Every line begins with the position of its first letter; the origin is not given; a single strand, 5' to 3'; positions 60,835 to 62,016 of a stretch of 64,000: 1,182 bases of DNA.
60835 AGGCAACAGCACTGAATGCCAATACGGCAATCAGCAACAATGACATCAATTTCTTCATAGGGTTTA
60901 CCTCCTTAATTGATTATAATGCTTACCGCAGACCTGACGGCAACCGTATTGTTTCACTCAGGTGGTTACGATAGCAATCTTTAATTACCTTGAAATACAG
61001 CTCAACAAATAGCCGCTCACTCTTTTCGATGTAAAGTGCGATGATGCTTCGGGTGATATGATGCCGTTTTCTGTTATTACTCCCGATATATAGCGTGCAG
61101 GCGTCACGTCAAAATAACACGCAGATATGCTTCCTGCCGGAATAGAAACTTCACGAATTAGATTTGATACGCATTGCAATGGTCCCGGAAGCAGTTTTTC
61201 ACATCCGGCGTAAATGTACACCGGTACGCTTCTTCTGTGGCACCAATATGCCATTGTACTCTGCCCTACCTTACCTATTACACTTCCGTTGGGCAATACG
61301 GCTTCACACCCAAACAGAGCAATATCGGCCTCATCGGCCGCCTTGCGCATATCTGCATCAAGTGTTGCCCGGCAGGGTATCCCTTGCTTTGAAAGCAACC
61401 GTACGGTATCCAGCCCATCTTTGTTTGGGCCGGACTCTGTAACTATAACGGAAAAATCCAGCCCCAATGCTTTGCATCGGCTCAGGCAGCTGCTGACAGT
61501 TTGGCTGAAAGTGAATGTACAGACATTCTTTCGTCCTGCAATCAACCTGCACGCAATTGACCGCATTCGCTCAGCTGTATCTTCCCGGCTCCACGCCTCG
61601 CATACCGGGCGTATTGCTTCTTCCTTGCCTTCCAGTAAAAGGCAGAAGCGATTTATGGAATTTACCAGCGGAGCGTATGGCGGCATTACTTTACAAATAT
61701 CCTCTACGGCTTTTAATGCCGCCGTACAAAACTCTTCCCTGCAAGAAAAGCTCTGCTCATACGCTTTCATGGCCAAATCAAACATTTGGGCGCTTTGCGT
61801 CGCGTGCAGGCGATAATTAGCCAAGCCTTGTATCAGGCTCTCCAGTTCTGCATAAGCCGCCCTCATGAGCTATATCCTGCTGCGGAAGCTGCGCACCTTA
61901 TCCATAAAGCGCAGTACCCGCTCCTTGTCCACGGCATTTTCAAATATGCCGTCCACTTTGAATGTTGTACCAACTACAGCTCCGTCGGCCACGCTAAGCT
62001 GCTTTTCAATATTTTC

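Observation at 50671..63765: Eleven-gene operon mixing a sugar ABC importer, a kinase, two eIF-2B-family proteins, BtpA/SgcQ, a three-subunit Mo-hydroxylase and an M29 peptidase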

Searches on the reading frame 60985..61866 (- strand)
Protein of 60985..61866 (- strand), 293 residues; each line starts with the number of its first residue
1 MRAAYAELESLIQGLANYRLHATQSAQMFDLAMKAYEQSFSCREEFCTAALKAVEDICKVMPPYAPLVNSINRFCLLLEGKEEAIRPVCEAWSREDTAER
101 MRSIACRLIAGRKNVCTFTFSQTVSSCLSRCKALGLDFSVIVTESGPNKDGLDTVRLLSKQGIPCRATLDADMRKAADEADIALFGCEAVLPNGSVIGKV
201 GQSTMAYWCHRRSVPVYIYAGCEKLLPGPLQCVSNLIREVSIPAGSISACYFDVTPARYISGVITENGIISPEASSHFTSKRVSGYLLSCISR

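Call 3: search_protein_families(library=pfam, proteins=[window:60985-61866:-])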
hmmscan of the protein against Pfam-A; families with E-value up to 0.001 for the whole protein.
window:60985-61866:- (293 aa): 1 family
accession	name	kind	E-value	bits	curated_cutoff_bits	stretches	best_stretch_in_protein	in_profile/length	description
PF01008.23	IF-2B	-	5.7e-30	104.9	22.4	1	30-272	15-280/280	Initiation factor 2 subunit family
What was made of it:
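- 60985..61866 (-): IF-2B paralog 2 ('IF2B2', 293 aa), the Thr/Glu type, found only together with the Mo enzyme. PF01008 (call 3).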

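Call 4: search_protein_families(library=ncbifam, proteins=[window:60985-61866:-])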
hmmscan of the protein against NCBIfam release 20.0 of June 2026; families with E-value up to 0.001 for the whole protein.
window:60985-61866:- (293 aa): 7 families
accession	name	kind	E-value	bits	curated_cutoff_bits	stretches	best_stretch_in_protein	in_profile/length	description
NF006210.0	PRK08335.1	equivalog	7.9e-28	97.5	339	1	47-272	45-271/275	translation initiation factor IF-2B subunit alpha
TIGR00511.1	ribulose_e2b2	equivalog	1.4e-25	90.2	314.1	1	37-276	34-292/301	ribose 1,5-bisphosphate isomerase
NF004994.0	PRK06372.1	equivalog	2.2e-14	53.5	249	1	112-274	87-250/253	translation initiation factor IF-2B subunit delta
TIGR00524.1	eIF-2B_rel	subfamily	1.3e-13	50.7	185.85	2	30-223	29-241/303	S-methyl-5-thioribose-1-phosphate isomerase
NF004326.0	PRK05720.1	subfamily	2.6e-13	49.5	271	2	123-220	177-277/358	s-methyl-5-thioribose-1-phosphate isomerase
NF004436.0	PRK05772.1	equivalog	5.1e-10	39.1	521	1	249-273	328-352/363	S-methyl-5-thioribose-1-phosphate isomerase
TIGR00512.1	salvage_mtnA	equivalog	3.3e-09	36.2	279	0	250-271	313-334/335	S-methyl-5-thioribose-1-phosphate isomerase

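Call 13: find_homologous_proteins(query=window:60985-61866:-, max_evalue=0.00001)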
Query window:60985-61866:- (293 aa): 8 proteins with E <= 0.00001 among 790 candidates.
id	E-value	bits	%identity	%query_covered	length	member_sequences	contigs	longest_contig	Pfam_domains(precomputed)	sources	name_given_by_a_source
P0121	7.6e-191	650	99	100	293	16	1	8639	PF01008.24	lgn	-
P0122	9.8e-69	250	47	97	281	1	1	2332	PF01008.24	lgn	-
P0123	9.7e-68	247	44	100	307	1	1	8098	PF01008.24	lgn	-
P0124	3.0e-66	242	45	99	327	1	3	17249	PF01008.24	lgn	-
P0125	5.2e-64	234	42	97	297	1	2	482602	PF01008.24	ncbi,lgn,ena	-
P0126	3.8e-63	231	46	97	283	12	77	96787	PF01008.24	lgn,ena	-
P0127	8.9e-63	230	43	98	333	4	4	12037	PF01008.24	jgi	-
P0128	3.4e-24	104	31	92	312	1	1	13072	PF01008.24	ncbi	-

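Call 14: find_encoding_contigs(protein=P0125, flank=10000, max_places=1)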
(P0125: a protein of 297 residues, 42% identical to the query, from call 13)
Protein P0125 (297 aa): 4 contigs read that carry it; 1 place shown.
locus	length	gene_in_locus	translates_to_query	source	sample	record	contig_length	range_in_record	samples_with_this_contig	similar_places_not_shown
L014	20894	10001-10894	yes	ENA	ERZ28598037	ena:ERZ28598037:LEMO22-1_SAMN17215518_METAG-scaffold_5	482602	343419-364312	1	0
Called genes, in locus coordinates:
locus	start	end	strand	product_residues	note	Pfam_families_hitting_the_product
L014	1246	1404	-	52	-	-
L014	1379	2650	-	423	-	PF01969:Ni_insertion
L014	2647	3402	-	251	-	PF00731:AIRC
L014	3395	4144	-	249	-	PF06508:QueC (weak)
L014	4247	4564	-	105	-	-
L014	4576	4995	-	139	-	-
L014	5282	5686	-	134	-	PF12953:DUF3842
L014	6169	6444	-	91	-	-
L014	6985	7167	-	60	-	PF13817:DDE_Tnp_IS66_C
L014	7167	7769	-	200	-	PF03050:DDE_Tnp_IS66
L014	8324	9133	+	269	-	PF00392:GntR (faint), PF08220:HTH_DeoR, PF08279:HTH_11 (weak), PF00455:DeoRC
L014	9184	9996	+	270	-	PF03437:BtpA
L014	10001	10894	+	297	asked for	PF01008:IF-2B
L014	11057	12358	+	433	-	PF01547:SBP_bac_1, PF13531:SBP_bac_11 (faint), PF13416:SBP_bac_8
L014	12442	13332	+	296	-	PF00528:BPD_transp_1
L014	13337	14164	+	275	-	PF00528:BPD_transp_1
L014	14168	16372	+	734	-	PF01315:Ald_Xan_dh_C, PF02738:MoCoBD_1, PF20256:MoCoBD_2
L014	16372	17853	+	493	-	PF00370:FGGY_N, PF02782:FGGY_C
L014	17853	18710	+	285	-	PF00941:FAD_binding_5, PF03450:CO_deh_flav_C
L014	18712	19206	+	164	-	PF00111:Fer2, PF01799:Fer2_2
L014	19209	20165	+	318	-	PF01008:IF-2B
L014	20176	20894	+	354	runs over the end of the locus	PF02073:Peptidase_M29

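Call 15: find_encoding_contigs(protein=P0126, flank=10000, max_places=1)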
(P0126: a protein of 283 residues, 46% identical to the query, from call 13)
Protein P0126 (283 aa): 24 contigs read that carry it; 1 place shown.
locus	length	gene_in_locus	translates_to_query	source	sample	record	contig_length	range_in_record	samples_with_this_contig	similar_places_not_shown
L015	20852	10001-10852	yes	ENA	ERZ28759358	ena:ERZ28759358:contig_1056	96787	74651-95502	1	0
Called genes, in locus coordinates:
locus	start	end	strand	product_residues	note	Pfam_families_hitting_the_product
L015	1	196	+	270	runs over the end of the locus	PF04060:FeS, PF12838:Fer4_7 (weak), PF13187:Fer4_9 (weak), PF14697:Fer4_21 (weak), PF00037:Fer4 (weak), PF12837:Fer4_6 (weak), PF12838:Fer4_7 (weak), PF00037:Fer4, +4 more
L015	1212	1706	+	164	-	PF07508:Recombinase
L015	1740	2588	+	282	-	PF00239:Resolvase, PF07508:Recombinase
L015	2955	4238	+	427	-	PF02463:SMC_N (faint), PF11398:DUF2813 (faint), PF13175:AAA_15, PF13476:AAA_23 (faint), PF13304:AAA_21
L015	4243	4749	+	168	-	-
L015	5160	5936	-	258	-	PF01695:IstB_IS21, PF02562:PhoH (weak)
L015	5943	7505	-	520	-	PF22483:Mu-transpos_C_2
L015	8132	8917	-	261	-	PF08220:HTH_DeoR, PF08279:HTH_11, PF00455:DeoRC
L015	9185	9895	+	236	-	PF03437:BtpA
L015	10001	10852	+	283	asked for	PF01008:IF-2B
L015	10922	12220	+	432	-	PF01547:SBP_bac_1, PF13416:SBP_bac_8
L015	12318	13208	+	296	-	PF00528:BPD_transp_1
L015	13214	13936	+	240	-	PF00528:BPD_transp_1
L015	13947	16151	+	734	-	PF01315:Ald_Xan_dh_C, PF02738:MoCoBD_1, PF20256:MoCoBD_2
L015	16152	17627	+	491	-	PF00370:FGGY_N, PF02782:FGGY_C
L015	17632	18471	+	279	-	PF00941:FAD_binding_5, PF03450:CO_deh_flav_C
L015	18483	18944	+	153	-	PF00111:Fer2, PF13085:Fer2_3, PF01799:Fer2_2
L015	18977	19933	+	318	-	PF01008:IF-2B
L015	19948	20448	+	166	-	PF02073:Peptidase_M29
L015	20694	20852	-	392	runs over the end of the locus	PF01548:DEDD_Tnp_IS110, PF02371:Transposase_20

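Call 16: find_encoding_contigs(protein=P0124, flank=10000, max_places=1)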
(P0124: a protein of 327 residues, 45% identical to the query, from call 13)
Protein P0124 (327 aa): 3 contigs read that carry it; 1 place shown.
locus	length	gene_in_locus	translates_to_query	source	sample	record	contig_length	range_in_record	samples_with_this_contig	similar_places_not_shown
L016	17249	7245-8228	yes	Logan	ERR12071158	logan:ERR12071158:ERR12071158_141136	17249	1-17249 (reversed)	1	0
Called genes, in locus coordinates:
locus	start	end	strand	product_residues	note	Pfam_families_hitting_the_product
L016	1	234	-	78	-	?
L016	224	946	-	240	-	PF09359:VTC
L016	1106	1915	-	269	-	PF00795:CN_hydrolase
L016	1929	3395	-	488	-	PF14821:Thr_synth_N, PF00291:PALP, PF24857:THR4_C (faint)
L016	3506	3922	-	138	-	-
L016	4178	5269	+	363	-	PF00877:NLPC_P60 (weak)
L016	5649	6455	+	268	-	PF08220:HTH_DeoR, PF08279:HTH_11 (weak), PF00455:DeoRC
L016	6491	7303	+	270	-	PF03437:BtpA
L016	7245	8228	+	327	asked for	PF01008:IF-2B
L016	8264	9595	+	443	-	PF13531:SBP_bac_11 (faint), PF01547:SBP_bac_1, PF13416:SBP_bac_8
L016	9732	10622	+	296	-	PF00528:BPD_transp_1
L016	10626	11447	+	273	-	PF00528:BPD_transp_1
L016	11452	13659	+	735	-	PF01315:Ald_Xan_dh_C, PF02738:MoCoBD_1, PF20256:MoCoBD_2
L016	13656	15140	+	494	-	PF00370:FGGY_N, PF02782:FGGY_C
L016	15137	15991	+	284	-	PF00941:FAD_binding_5, PF03450:CO_deh_flav_C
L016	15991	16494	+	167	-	PF00111:Fer2, PF13085:Fer2_3 (weak), PF01799:Fer2_2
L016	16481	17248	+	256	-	?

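Call 17: find_encoding_contigs(protein=P0128, flank=10000, max_places=1)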
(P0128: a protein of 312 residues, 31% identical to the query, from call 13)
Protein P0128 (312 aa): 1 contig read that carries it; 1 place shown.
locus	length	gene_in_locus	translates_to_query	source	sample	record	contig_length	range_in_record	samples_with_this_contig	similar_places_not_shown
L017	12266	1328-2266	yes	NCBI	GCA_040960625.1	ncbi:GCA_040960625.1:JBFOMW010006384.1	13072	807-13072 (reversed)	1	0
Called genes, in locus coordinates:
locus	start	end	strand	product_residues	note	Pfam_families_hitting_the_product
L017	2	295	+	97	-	?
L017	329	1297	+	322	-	PF01008:IF-2B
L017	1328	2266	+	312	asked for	PF01008:IF-2B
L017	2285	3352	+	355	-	PF02073:Peptidase_M29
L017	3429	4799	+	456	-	PF01547:SBP_bac_1, PF13416:SBP_bac_8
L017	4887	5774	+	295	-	PF00528:BPD_transp_1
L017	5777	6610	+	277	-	PF00528:BPD_transp_1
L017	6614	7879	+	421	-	PF01315:Ald_Xan_dh_C, PF02738:MoCoBD_1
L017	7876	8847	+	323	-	PF20256:MoCoBD_2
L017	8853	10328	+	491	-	PF00370:FGGY_N, PF02782:FGGY_C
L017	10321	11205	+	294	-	PF00941:FAD_binding_5, PF03450:CO_deh_flav_C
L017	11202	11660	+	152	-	PF00111:Fer2, PF13085:Fer2_3 (weak), PF01799:Fer2_2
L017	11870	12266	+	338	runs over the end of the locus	PF00356:LacI, PF00532:Peripla_BP_1, PF13407:Peripla_BP_4, PF13377:Peripla_BP_3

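Call 18: find_encoding_contigs(protein=P0127, flank=10000, max_places=2)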
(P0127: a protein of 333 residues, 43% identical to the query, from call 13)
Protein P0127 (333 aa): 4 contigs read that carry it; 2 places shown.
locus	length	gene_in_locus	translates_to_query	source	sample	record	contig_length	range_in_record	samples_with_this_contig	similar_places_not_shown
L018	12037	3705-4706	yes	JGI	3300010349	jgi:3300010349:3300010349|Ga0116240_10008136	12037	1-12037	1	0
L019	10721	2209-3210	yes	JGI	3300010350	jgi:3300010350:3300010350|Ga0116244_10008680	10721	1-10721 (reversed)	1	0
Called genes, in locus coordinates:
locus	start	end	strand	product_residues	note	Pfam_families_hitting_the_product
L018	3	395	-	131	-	?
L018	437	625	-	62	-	-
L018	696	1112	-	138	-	PF00665:rve, PF13683:rve_3, PF13333:rve_2 (faint)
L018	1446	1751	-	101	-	PF01527:HTH_Tnp_1, PF13384:HTH_23 (faint), PF13518:HTH_28 (weak)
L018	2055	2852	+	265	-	PF08220:HTH_DeoR, PF08279:HTH_11 (weak), PF00455:DeoRC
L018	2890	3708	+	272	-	PF03437:BtpA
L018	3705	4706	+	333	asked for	PF01008:IF-2B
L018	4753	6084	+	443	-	PF01547:SBP_bac_1, PF13416:SBP_bac_8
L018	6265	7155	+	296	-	PF00528:BPD_transp_1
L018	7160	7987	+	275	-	PF00528:BPD_transp_1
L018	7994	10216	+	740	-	PF01315:Ald_Xan_dh_C, PF02738:MoCoBD_1, PF20256:MoCoBD_2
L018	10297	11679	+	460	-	PF00370:FGGY_N, PF02782:FGGY_C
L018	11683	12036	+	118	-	?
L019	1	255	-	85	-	?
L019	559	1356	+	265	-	PF08220:HTH_DeoR, PF08279:HTH_11 (weak), PF00455:DeoRC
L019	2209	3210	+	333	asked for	PF01008:IF-2B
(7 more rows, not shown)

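Call 23: search_solved_structures(query=window:60985-61866:-, max_evalue=0.00001, show_alignments=2)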
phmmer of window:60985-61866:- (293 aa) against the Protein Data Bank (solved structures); distinct sequences matched with E-value up to 0.00001: 32.
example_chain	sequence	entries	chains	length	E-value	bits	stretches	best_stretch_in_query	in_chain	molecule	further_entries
1vb5_A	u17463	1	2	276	2.2e-26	96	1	49-273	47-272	translation initiation factor eIF-2B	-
5yfs_A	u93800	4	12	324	7.8e-15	58.1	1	92-278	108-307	Ribose 1,5-bisphosphate isomerase | Ribose-1,5-bisphosphate isomerase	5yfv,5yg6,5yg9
5yfj_A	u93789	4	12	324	1.5e-14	57.2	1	92-278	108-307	Ribose 1,5-bisphosphate isomerase | Ribose-1,5-bisphosphate isomerase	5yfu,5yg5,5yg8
5yft_A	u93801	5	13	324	2.8e-14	56.3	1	92-278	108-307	Ribose 1,5-bisphosphate isomerase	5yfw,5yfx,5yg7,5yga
3vm6_A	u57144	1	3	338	4.9e-13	52.2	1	95-276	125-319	Translation initiation factor eIF-2B, delta subunit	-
3a11_A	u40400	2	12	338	9.3e-13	51.3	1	95-276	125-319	Translation initiation factor eIF-2B, delta subunit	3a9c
7kma_A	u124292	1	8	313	1.6e-12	50.5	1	108-224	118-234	Translation initiation factor eIF-2B subunit alpha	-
6caj_H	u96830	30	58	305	1.7e-12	50.5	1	108-224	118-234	Translation initiation factor eIF-2B subunit alpha | Translation initiation factor eIF2B subunit alpha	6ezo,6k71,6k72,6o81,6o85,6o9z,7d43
9y3t_G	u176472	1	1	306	1.7e-12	50.5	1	108-224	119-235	Translation initiation factor eIF2B subunit alpha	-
7f66_A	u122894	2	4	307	1.7e-12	50.4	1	108-224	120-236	Translation initiation factor eIF-2B subunit alpha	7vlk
3ecs_A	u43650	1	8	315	1.7e-12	50.4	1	108-224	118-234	Translation initiation factor eIF-2B subunit alpha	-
7l70_G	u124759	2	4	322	2e-12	50.2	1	108-224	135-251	Translation initiation factor eIF-2B subunit alpha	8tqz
9qc6_A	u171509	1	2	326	2e-12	50.2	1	108-224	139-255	Translation initiation factor eIF2B subunit alpha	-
7kmf_H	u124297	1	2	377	2.7e-12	49.8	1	108-224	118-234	Translation initiation factor eIF-2B subunit alpha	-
6i3m_A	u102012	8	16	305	3.6e-12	49.4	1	100-277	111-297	Translation initiation factor eIF-2B subunit alpha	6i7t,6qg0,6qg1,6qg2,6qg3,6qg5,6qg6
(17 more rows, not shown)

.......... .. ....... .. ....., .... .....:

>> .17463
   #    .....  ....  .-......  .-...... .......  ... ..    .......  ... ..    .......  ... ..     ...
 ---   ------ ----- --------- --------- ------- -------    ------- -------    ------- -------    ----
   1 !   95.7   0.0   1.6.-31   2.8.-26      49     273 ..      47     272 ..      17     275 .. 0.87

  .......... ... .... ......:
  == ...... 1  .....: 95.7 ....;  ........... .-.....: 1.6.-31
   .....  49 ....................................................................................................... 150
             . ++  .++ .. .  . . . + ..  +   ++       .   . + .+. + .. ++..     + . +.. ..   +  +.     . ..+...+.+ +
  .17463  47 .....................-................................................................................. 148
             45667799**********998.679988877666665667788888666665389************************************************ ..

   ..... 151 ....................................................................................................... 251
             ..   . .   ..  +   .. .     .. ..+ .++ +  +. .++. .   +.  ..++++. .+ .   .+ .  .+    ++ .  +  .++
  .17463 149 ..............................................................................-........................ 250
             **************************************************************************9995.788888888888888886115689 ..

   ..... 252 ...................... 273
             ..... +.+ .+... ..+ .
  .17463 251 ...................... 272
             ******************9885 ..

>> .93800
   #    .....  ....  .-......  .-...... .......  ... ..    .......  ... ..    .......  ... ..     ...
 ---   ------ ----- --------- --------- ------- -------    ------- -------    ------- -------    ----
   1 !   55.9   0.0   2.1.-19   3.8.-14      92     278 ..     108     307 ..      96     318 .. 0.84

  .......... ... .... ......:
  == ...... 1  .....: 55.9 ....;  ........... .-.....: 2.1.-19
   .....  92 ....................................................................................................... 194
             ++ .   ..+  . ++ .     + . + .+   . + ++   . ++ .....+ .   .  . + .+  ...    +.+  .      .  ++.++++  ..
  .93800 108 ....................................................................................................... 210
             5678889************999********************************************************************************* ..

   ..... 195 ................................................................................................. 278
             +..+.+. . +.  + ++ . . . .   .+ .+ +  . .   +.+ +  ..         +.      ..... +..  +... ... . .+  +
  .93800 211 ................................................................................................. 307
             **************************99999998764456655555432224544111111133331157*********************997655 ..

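Call 27: find_related_loci(query=A2, collection=genome_contigs, flank=10000)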
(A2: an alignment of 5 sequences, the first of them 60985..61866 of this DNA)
Query A2 (293 aa) in genome_contigs; peptide patterns used: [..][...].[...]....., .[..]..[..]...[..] (x = any residue, [..] = any of these).
146 stretches matched a pattern, but none encodes a relative of the query by tblastn (E <= 1e-3).

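Call 63: search_protein_representatives(protein=window:60985-61866:-)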
Query: 293 residues. Proteins with E-value up to 0.001 (for the whole library): 3254; up to 1e-10: 635; up to 1e-30: 6. The best 150 are listed.
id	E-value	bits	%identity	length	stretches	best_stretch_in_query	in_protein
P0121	2.4e-191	650.3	99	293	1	1-293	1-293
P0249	3.6e-70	252.8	49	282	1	7-288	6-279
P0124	9.4e-67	241.6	45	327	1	6-291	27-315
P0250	3.6e-55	203.6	41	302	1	6-292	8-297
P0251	2.7e-48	181.1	44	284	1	15-276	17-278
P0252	3.6e-43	164.2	58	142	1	153-291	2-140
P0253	1.1e-27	113.5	32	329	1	10-276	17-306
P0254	2.4e-26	109.0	34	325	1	11-290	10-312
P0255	1.7e-25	106.3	35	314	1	30-273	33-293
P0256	1.6e-24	103.0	34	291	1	26-275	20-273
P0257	3.4e-24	102.0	38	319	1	91-276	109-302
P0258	9.7e-24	100.5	35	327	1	5-275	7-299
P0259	1.1e-23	100.3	38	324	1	53-279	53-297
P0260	1.5e-23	99.9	35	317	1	13-274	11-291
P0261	1.7e-23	99.7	36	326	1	10-288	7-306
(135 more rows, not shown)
